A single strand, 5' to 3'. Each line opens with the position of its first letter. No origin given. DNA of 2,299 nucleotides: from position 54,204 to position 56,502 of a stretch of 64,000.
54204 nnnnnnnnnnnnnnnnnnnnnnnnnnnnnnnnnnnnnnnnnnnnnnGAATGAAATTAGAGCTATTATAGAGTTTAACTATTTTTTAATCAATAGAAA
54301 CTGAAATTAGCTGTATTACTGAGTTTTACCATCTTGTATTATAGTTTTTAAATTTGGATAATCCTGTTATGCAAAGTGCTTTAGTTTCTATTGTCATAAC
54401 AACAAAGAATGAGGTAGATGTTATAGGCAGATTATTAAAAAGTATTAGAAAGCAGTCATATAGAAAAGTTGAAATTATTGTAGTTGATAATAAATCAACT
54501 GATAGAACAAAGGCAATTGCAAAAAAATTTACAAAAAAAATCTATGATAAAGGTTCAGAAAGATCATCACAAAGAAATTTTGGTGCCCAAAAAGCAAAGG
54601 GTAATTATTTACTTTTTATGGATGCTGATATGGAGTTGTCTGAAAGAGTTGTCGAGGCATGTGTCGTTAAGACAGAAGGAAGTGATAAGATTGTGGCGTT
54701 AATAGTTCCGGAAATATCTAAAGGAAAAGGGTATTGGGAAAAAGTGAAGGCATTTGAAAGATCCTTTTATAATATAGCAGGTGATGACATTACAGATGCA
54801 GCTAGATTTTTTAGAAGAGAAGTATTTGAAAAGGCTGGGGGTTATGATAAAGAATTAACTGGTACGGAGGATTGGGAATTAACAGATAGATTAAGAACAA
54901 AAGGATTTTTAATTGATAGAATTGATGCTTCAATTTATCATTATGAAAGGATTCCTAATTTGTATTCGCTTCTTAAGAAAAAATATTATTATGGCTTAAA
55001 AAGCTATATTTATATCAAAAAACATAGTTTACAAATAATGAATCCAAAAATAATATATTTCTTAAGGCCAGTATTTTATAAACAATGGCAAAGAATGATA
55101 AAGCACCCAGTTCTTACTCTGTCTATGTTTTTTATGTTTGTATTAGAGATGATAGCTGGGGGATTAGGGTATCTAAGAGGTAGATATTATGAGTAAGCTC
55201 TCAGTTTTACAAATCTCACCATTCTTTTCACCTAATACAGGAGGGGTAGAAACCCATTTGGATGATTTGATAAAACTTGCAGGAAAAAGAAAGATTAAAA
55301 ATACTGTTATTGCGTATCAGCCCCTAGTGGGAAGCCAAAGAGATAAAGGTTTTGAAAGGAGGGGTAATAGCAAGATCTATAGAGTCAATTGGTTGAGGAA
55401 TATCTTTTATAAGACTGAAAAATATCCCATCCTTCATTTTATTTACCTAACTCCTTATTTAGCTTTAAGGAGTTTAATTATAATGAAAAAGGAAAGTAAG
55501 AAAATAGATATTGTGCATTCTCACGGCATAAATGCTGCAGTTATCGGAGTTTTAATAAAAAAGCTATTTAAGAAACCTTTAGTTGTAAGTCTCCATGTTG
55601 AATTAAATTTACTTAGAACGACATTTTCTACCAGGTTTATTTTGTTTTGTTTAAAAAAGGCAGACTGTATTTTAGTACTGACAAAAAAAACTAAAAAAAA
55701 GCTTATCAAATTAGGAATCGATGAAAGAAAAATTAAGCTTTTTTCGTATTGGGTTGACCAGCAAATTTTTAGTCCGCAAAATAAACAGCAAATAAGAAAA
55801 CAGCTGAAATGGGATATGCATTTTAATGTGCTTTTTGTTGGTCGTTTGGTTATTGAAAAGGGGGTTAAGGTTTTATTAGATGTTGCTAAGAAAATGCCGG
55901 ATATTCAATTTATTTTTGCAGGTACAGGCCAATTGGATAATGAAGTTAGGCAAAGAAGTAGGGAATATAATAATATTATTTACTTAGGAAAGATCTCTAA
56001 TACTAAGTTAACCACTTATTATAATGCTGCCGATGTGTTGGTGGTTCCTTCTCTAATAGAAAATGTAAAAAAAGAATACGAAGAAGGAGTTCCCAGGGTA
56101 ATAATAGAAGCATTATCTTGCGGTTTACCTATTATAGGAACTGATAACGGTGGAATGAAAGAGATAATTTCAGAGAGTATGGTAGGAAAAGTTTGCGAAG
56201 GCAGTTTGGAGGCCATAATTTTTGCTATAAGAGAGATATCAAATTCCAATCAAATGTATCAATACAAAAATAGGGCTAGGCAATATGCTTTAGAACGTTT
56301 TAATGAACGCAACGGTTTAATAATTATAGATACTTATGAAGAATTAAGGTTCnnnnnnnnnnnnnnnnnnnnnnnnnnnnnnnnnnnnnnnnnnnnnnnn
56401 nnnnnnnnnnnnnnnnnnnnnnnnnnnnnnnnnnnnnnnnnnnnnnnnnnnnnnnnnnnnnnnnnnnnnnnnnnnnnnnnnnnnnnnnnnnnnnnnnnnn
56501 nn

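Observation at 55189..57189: GT4 glycosyltransferase fused to a SAM-dependent methyltransferase.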

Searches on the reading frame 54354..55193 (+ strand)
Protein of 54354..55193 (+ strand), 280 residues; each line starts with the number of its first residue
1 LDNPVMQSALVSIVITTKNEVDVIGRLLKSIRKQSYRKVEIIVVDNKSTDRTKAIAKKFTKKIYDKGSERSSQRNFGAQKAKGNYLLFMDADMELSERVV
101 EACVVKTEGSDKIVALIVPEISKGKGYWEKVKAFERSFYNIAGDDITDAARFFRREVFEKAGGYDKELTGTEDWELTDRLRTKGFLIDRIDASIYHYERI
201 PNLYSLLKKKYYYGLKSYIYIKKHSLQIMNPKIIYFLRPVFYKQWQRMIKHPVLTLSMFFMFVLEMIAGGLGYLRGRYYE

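Call 3: search_protein_families(library=pfam, proteins=[window:54354-55193:+], max_evalue=0.01)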
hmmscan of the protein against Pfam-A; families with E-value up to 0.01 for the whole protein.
window:54354-55193:+ (280 aa): 7 families
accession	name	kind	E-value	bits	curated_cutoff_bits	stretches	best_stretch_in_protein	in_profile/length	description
PF00535.33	Glycos_transf_2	-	1.8e-27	96.8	23.3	1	12-158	1-164/168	Glycosyl transferase family 2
PF10111.15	Glyco_tranf_2_2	-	2.5e-12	47.3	27.3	2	15-102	4-101/276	Glycosyltransferase like family 2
PF13641.12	Glyco_tranf_2_3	-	1.8e-08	35.1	27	1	11-186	3-200/230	Glycosyltransferase like family 2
PF13632.12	Glyco_trans_2_3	-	1.3e-05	25.6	27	1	86-269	2-179/198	Glycosyl transferase family group 2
PF02709.20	Glyco_transf_7C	-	9e-05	22.5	23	1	152-200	25-75/78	N-terminal domain of galactosyltransferase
PF13704.12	Glyco_tranf_2_4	-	0.0025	18.7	27.5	1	18-92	1-81/98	Glycosyl transferase family 2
PF09258.16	Glyco_transf_64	-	0.0044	16.8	21.3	1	12-118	2-112/245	Glycosyl transferase family 64 domain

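Call 4: search_protein_families(library=ncbifam, proteins=[window:54354-55193:+], max_evalue=0.01)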
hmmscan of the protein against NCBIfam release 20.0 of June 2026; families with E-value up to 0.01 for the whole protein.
window:54354-55193:+ (280 aa): 24 families
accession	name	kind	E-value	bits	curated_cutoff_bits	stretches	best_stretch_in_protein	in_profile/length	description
TIGR04283.1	glyco_like_mftF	equivalog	6e-29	101.2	182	1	11-196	1-184/221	TIGR04283 family arsenosugar biosynthesis glycosyltransferase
NF041875.1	EPS_EpsD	equivalog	2.7e-21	76.3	370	1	11-229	1-239/325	exopolysaccharide biosynthesis glycosyltransferase EpsD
TIGR03965.1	mycofact_glyco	equivalog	6.6e-19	68.1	280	2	9-136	74-206/467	mycofactocin biosynthesis glycosyltransferase MftF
NF007482.0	PRK10073.1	equivalog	1.3e-13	50.7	423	1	8-101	5-104/334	glycosyltransferase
NF050050.1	ProtGlycPglI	equivalog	1.4e-11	44.4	500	1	10-114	3-116/306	GalNAc(5)-diNAcBac-PP-undecaprenol beta-1,3-glucosyltransferase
TIGR03469.1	HpnB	hypoth_equivalog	3.5e-11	42.7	379.25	1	11-110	46-163/386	hopene-associated glycosyltransferase HpnB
NF047683.1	TeichurnBiosyTuaG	equivalog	6.1e-11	42.4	400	1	7-94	4-98/252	teichuronic acid biosynthesis protein TuaG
TIGR03937.1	PgaC_IcaA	equivalog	1.7e-10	40.4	422.3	1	6-115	42-158/407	poly-beta-1,6-N-acetyl-D-glucosamine synthase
NF045692.1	OglycostaseCruG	equivalog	1.6e-09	37.2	600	1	9-61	41-93/386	2'-O-glycosyltransferase CruG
TIGR04182.1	glyco_TIGR04182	equivalog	4.6e-08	32.8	325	1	11-101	2-91/293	S-layer glycoprotein N-glycosyltransferase AglJ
NF010496.0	PRK13915.1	equivalog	5.6e-08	32.2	262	1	8-84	30-106/307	glucosyl-3-phosphoglycerate synthase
NF041394.1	GtaseAglG_Halo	equivalog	7.3e-08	32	440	1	11-173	3-183/304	glucosyl-dolichyl phosphate glucuronosyltransferase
NF038299.1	EPS_HpsN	equivalog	8.7e-08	31.5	425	1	10-106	2-105/317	hormogonium polysaccharide biosynthesis glycosyltransferase HpsN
NF053739.1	GlytfEpsEBac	equivalog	1.1e-06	27.9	450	1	11-243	3-248/265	glycosyltransferase EpsE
TIGR03111.1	glyc2_xrt_Gpos1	hypoth_equivalog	2.4e-06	26.6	363.95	1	9-117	49-166/439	TIGR03111 family XrtG-associated glycosyltransferase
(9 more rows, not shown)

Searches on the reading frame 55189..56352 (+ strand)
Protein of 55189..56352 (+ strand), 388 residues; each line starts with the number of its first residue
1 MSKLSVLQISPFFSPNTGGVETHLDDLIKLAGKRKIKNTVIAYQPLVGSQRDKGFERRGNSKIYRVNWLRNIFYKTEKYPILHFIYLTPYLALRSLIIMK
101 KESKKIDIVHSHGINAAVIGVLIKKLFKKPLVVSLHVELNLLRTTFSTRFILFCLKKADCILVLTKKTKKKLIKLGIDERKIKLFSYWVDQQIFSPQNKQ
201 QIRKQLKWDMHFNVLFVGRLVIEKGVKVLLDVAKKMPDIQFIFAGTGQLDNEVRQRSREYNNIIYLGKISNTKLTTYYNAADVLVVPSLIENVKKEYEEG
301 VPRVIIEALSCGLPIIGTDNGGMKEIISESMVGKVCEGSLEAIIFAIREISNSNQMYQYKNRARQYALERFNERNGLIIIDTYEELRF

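Call 18: search_solved_structures(query=window:55189-56352:+, max_evalue=0.001, show_alignments=2)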
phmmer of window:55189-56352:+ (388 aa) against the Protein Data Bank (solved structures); distinct sequences matched with E-value up to 0.001: 29.
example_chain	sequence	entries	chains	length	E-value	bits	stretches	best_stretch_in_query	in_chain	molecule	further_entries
5d00_A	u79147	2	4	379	1.6e-12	50.4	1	64-386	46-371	N-acetyl-alpha-D-glucosaminyl L-malate synthase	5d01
2jjm_A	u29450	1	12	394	5.3e-11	45.5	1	78-375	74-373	GLYCOSYL TRANSFERASE, GROUP 1 FAMILY PROTEIN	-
3mbo_A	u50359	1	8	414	5.7e-11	45.3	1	78-375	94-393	Glycosyltransferase, group 1 family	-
3oka_A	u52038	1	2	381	9.7e-11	44.6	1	195-339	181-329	GDP-mannose-dependent alpha-(1-6)-phosphatidylinositol monomannoside mannosyltransferase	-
3okc_A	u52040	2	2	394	1.1e-10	44.4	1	195-339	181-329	GDP-mannose-dependent alpha-(1-6)-phosphatidylinositol monomannoside mannosyltransferase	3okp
6kih_A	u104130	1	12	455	1.1e-10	44.4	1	154-332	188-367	Tll1590 protein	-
4xso_B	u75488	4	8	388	2.5e-09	39.9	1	102-336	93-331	Alr3699 protein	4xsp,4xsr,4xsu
4xyw_A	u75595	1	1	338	5.4e-09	38.8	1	157-358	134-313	O-antigen biosynthesis glycosyltransferase WbnH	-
3l01_A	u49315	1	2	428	6.8e-09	38.5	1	187-372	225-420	GlgA glycogen synthase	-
3fro_A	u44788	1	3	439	6.9e-09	38.5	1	187-373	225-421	GlgA glycogen synthase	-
2bis_A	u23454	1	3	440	6.9e-09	38.5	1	187-373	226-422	GLGA GLYCOGEN SYNTHASE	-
3c4q_A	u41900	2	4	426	1.5e-08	37.4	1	98-339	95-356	Predicted glycosyltransferases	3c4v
3c48_A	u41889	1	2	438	1.6e-08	37.3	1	98-339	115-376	Predicted glycosyltransferases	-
6tvp_A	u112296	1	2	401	1.9e-07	33.7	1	105-368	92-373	Alpha-maltose-1-phosphate synthase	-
6n1x_A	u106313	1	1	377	3.8e-07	32.8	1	72-384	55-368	Glycosyltransferase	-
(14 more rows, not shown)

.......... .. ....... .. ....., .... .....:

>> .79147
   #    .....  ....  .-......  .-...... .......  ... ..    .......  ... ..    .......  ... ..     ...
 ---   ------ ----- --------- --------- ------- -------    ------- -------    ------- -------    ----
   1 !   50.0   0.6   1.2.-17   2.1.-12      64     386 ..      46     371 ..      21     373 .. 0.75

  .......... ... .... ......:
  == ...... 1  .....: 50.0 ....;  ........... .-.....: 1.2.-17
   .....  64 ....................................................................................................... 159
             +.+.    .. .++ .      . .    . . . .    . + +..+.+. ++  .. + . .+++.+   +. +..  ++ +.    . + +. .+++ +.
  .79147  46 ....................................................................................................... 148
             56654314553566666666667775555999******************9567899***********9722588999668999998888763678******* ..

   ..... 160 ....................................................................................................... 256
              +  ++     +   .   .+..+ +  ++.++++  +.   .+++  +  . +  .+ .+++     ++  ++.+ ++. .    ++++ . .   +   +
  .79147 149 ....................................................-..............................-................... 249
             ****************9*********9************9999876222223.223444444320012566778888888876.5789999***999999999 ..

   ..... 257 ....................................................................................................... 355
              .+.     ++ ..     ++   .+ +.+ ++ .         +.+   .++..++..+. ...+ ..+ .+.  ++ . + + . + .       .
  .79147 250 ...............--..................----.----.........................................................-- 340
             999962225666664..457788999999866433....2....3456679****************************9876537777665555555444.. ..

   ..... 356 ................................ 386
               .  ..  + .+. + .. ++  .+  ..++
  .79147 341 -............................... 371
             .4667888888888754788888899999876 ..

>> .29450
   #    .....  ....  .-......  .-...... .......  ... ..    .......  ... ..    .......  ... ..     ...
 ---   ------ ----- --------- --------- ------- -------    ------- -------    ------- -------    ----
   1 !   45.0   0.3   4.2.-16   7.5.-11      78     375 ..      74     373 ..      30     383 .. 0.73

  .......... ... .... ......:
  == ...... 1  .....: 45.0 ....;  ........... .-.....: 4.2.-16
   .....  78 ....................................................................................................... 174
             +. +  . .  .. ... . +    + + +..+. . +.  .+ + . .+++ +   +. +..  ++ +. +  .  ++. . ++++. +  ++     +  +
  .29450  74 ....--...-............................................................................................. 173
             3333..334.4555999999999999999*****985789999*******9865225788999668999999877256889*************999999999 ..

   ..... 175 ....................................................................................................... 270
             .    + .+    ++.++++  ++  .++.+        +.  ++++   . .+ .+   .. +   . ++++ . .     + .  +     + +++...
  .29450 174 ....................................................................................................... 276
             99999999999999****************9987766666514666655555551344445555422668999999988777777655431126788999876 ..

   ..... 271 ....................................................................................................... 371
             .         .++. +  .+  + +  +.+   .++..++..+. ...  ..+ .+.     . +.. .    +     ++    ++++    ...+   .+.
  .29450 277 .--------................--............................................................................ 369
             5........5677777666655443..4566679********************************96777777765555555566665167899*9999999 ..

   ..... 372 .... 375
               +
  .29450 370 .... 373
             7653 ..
